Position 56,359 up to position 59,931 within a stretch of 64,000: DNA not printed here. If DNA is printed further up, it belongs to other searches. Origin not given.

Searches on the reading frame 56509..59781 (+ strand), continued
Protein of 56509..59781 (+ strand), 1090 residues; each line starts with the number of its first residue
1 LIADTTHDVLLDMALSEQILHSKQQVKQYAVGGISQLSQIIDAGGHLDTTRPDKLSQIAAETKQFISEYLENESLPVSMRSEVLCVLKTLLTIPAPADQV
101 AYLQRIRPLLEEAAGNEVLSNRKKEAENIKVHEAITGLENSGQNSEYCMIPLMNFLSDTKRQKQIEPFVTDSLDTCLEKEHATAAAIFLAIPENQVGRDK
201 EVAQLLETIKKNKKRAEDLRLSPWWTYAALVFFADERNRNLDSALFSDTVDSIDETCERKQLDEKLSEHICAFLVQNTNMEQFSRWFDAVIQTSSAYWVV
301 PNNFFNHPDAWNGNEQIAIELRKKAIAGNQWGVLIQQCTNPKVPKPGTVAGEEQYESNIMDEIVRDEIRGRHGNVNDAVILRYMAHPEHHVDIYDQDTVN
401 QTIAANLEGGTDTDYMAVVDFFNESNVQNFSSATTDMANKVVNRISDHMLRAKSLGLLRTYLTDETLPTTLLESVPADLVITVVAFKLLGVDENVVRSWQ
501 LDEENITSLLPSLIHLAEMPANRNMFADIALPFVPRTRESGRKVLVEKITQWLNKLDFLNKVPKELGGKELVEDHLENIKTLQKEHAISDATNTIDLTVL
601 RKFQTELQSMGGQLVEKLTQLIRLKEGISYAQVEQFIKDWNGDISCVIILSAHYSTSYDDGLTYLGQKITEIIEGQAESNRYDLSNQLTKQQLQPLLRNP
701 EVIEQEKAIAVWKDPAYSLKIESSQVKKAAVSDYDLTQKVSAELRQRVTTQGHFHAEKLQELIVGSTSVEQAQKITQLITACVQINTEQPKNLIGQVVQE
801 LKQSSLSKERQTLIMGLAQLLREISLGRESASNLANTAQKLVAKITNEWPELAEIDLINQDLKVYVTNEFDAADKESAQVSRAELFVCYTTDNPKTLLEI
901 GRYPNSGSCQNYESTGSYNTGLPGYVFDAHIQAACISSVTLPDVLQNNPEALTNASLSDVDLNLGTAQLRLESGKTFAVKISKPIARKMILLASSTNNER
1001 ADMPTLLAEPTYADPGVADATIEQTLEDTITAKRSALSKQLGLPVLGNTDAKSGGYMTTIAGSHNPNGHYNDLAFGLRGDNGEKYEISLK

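Call 52: find_encoding_contigs(protein=P0096, flank=10000, max_places=3)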
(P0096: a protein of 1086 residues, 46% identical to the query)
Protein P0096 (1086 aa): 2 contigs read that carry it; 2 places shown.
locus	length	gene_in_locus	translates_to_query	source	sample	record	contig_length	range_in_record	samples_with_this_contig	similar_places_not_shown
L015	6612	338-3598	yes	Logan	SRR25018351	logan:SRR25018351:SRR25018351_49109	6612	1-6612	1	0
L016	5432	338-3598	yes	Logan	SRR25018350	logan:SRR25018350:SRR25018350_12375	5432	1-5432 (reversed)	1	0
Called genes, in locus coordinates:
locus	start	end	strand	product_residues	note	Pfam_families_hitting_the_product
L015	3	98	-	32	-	?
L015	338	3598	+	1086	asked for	-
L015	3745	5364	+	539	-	-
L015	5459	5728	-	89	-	PF00312:Ribosomal_S15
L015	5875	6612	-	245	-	?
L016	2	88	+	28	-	?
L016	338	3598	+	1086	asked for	-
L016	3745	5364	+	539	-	-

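Call 54: predict_structure(alignment_id=A2)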
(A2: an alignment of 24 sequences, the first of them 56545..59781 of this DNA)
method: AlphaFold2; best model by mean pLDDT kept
length: 1078 residues; sequences in the alignment: 24
mean_pLDDT: 84.1   pTM: 0.65
mean pLDDT of the five models: 84.1, 83.7, 82.1, 80.4, 79.3
residues with pLDDT >= 90: 407; 70-90: 538; 50-70: 115; < 50: 18
segments of 3 or more residues with pLDDT < 50: 17-21, 36-40, 714-717
pLDDT, mean of each block of 10 residues (from residue 1): 56 53 55 50 68 74 74 80 79 84 77 86 85 88 90 86 94 96 95 97 89 95 96 97 93 93 92 95 90 90 92 90 89 90 87 74 80 85 80 81 90 72 72 71 89 86 84 91 81 81 89 87 62 81 85 85 92 78 76 84 83 82 86 83 86 92 94 96 89 93 90 53 79 75 80 77 86 66 86 87 91 83 90 91 88 83 56 92 87 70 80 95 92 80 90 92 92 93 89 93 72 93 95 91 92 92 91 89
secondary structure, 60 per line:
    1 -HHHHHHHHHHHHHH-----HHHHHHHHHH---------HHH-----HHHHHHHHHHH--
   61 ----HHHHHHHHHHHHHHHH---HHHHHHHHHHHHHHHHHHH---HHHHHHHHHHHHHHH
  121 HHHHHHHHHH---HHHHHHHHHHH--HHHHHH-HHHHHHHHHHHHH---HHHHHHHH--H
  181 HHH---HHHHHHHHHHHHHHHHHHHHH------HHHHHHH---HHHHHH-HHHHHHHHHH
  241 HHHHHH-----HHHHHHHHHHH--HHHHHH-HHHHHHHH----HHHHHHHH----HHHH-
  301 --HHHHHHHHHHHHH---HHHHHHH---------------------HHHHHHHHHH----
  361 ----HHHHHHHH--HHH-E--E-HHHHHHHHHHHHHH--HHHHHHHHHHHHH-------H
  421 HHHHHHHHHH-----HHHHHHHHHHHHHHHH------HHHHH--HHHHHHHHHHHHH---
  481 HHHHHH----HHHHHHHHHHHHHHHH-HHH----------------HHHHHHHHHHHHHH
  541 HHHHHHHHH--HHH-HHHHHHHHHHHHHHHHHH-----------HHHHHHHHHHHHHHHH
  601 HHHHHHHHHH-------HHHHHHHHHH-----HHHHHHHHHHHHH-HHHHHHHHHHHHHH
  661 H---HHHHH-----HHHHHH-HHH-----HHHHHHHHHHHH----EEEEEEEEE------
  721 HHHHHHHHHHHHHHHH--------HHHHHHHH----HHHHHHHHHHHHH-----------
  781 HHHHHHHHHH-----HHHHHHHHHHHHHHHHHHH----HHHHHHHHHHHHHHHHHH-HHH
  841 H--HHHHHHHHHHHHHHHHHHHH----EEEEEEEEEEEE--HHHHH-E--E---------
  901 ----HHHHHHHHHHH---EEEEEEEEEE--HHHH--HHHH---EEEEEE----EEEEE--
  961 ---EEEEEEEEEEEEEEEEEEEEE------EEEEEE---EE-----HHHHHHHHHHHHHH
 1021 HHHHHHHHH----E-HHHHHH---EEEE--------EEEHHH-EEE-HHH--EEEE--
elements in order (helices of 4 or more, strands of 3 or more residues): H2-15 H21-30 H48-58 H65-80 H84-102 H106-130 H134-144 H147-152 H154-166 H170-177 H180-183 H187-207 H214-220 H224-229 H231-246 H252-262 H265-270 H272-279 H284-291 H296-299 H303-315 H319-325 H347-356 H365-372 H384-397 H400-412 H420-430 H436-451 H458-462 H465-477 H481-486 H491-506 H527-549 H556-573 H585-610 H618-627 H633-645 H647-661 H665-669 H675-680 H690-701 E706-714 H721-736 H745-752 H757-769 H781-790 H796-814 H819-836 H838-841 H844-863 E868-879 H882-886 H905-915 E919-928 H931-934 H937-940 E944-949 E954-958 E964-984 E991-996 H1007-1029 H1036-1041 E1045-1048 E1057-1059 E1064-1066 E1073-1076

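Call 58: fold_search(model_id=the predicted structure, library=pdb)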
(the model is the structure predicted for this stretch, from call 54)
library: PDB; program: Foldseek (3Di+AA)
matches with E <= 10: 90; with E <= 0.001: 0
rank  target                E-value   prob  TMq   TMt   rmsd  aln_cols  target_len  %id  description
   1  2vbq_B                9.8e-01  0.63  0.05  0.31  12.7       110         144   14  Structure of AAC(6')-Iy in complex with bisubstrate analog CoA-S- monomethyl-acetylneamine. (released 2008-01-08)
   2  1s5k_A                1.1e+00  0.66  0.05  0.31  12.6       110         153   14  Aminoglycoside N-Acetyltransferase AAC(6')-Iy in Complex with CoA and N-terminal His(6)-tag (crystal form 1) (released 2004-05-18)
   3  1s60                  1.3e+00  0.54  0.05  0.29  12.5       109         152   12  Aminoglycoside N-Acetyltransferase AAC(6')-Iy in Complex with CoA and N-terminal His(6)-tag (crystal form 2) (released 2004-05-18)
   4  1s5k_B                1.7e+00  0.51  0.05  0.32  12.3       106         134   13  Aminoglycoside N-Acetyltransferase AAC(6')-Iy in Complex with CoA and N-terminal His(6)-tag (crystal form 1) (released 2004-05-18)
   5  3fb3_A                1.7e+00  0.44  0.05  0.30  12.4       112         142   12  Crystal Structure of Trypanosoma Brucei Acetyltransferase, Tb11.01.2886 (released 2008-11-25)
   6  4ag7_A                1.9e+00  0.25  0.05  0.25  12.0       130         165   13  C. elegans glucosamine-6-phosphate N-acetyltransferase (GNA1): coenzyme A adduct (released 2012-07-25)
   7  4e8o_B                2.0e+00  0.57  0.05  0.31  12.4       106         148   14  Crystal structure of aminoglycoside antibiotic 6'-N-acetyltransferase AAC(6')-Ih from Acinetobacter baumannii (released 2012-04-04)
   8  4e8o_A                2.1e+00  0.51  0.05  0.31  12.6       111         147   14  Crystal structure of aminoglycoside antibiotic 6'-N-acetyltransferase AAC(6')-Ih from Acinetobacter baumannii (released 2012-04-04)
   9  1s3z_B                2.2e+00  0.41  0.05  0.31  12.6       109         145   15  Aminoglycoside N-Acetyltransferase AAC(6')-Iy in Complex with CoA and Ribostamycin (released 2004-05-18)
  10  1s3z_A                2.4e+00  0.38  0.05  0.31  12.6       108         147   14  Aminoglycoside N-Acetyltransferase AAC(6')-Iy in Complex with CoA and Ribostamycin (released 2004-05-18)
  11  9qej_A                2.4e+00  0.08  0.13  0.13  32.6       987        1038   11  Cryo-EM structure of the Importin beta:Importin7:Histone H1.0 complex (released 2026-01-14)
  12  3fb3_B                2.6e+00  0.47  0.05  0.29   8.4        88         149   14  Crystal Structure of Trypanosoma Brucei Acetyltransferase, Tb11.01.2886 (released 2008-11-25)
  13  4ag7_B                2.7e+00  0.20  0.05  0.25  12.0       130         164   12  C. elegans glucosamine-6-phosphate N-acetyltransferase (GNA1): coenzyme A adduct (released 2012-07-25)
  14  9drl_A                2.8e+00  0.09  0.09  0.17  31.2       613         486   11  Cryo-EM structure of the T33-549 tetrahedral cage (released 2025-08-06)
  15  7ak7_A                3.0e+00  0.80  0.06  0.36   6.3        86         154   10  Structure of Salmonella TacT2 toxin bound to TacA2 antitoxin (released 2021-08-18)
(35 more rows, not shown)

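Call 84: find_encoding_contigs(protein=P0004, flank=6000, max_places=2)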
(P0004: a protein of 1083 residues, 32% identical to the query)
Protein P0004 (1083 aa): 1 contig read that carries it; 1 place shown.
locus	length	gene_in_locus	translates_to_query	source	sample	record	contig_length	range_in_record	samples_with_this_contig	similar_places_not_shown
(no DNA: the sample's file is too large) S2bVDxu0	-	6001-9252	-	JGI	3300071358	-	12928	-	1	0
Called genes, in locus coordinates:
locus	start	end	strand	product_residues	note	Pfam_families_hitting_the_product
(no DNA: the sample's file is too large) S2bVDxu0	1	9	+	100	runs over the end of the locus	-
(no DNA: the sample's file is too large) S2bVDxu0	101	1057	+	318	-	PF07995:GSDH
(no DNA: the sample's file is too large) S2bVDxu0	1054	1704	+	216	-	PF09335:VTT_dom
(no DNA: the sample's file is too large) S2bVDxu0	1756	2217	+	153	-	PF08327:AHSA1 (weak)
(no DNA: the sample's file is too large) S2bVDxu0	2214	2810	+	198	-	PF01872:RibD_C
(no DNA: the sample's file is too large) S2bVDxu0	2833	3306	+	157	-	-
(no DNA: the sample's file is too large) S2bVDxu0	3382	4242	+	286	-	-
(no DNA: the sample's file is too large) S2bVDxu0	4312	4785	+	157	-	-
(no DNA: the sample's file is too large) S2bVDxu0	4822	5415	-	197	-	PF00293:NUDIX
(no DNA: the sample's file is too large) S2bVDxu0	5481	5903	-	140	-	PF08570:DUF1761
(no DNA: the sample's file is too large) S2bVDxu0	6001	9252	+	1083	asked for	-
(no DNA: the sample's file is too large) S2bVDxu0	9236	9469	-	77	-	-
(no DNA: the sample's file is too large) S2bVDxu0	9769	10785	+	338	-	PF00226:DnaJ, PF00069:Pkinase, PF07714:PK_Tyr_Ser-Thr, PF01636:APH (faint), PF01163:RIO1 (faint), PF03109:ABC1 (weak)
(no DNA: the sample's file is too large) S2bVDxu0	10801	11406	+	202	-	?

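Call 85: find_encoding_contigs(protein=P0006, flank=6000, max_places=2)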
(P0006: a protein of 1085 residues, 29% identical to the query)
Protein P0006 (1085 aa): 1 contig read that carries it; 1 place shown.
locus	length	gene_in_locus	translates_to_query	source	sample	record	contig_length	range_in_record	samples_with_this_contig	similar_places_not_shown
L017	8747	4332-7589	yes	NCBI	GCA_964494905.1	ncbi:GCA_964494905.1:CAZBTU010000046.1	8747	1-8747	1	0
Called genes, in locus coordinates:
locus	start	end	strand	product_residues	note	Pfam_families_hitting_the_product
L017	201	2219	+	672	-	-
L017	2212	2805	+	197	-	PF04203:Sortase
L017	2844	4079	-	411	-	PF04851:ResIII (weak), PF00270:DEAD, PF00271:Helicase_C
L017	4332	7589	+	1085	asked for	-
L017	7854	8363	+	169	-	PF00466:Ribosomal_L10, PF27436:RL10_C (weak)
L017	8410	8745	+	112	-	?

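Call 86: find_encoding_contigs(protein=P0011, flank=6000, max_places=2)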
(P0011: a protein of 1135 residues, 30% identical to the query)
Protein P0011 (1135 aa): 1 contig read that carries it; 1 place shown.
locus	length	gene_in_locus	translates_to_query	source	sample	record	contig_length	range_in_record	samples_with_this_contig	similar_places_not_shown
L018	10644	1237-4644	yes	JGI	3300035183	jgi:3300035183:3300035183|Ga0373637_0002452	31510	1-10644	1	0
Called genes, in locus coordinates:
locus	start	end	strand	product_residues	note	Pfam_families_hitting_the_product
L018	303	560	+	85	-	-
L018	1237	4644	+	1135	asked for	-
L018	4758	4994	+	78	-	PF00534:Glycos_transf_1 (weak)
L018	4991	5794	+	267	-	PF02585:PIG-L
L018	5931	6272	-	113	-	PF02261:Asp_decarbox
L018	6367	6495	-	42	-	-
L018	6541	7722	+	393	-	PF00083:Sugar_tr, PF07690:MFS_1, PF12832:MFS_1_like, PF07690:MFS_1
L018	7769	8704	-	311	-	PF02541:Ppx-GppA, PF08841:DDR (weak)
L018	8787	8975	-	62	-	PF12844:HTH_19 (weak), PF13443:HTH_26, PF01381:HTH_3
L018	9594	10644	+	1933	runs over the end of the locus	PF03445:DUF294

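Call 87: find_related_loci(query=A2, collection=viral_contigs, flank=5000)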
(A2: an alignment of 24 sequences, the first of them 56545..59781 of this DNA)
Query A2 (1078 aa) in viral_contigs; peptide patterns used: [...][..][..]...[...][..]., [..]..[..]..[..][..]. (x = any residue, [..] = any of these).
16 stretches matched a pattern, but none encodes a relative of the query by tblastn (E <= 1e-3).

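Call 88: find_related_loci(query=A2, collection=metagenome_contigs, flank=6000)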
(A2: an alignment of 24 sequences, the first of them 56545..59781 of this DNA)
Query A2 (1078 aa) in metagenome_contigs; peptide patterns used: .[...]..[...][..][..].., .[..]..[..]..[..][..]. (x = any residue, [..] = any of these).
140 stretches matched a pattern; 23 encode a relative of the query (tblastn E <= 1e-3); 23 distinct loci.
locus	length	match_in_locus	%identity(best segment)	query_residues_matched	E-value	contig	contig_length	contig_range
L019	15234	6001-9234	43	1-1075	0e+0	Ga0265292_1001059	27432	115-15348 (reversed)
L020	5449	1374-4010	28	140-1076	9e-108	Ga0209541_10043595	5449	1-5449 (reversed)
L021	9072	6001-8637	28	140-1076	2e-107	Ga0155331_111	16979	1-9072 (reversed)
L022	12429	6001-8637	28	140-1076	2e-107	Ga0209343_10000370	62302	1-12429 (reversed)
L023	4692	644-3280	28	140-1076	3e-108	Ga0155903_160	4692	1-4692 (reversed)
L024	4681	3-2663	28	140-1061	4e-85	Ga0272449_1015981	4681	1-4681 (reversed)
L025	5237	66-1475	32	593-1076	3e-73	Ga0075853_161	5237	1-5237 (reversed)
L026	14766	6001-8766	24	133-1060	7e-68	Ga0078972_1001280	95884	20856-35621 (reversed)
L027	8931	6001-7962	27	400-1067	8e-63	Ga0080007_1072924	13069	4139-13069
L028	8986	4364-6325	27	400-1067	7e-63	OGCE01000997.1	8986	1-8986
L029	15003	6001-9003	24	25-1061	2e-66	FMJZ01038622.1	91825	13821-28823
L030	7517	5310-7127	28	433-1061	2e-61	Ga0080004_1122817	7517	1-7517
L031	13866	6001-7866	28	419-1060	2e-66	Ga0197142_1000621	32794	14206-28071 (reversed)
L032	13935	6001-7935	26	400-1061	3e-59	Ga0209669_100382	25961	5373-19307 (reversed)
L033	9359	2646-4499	28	370-1000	5e-59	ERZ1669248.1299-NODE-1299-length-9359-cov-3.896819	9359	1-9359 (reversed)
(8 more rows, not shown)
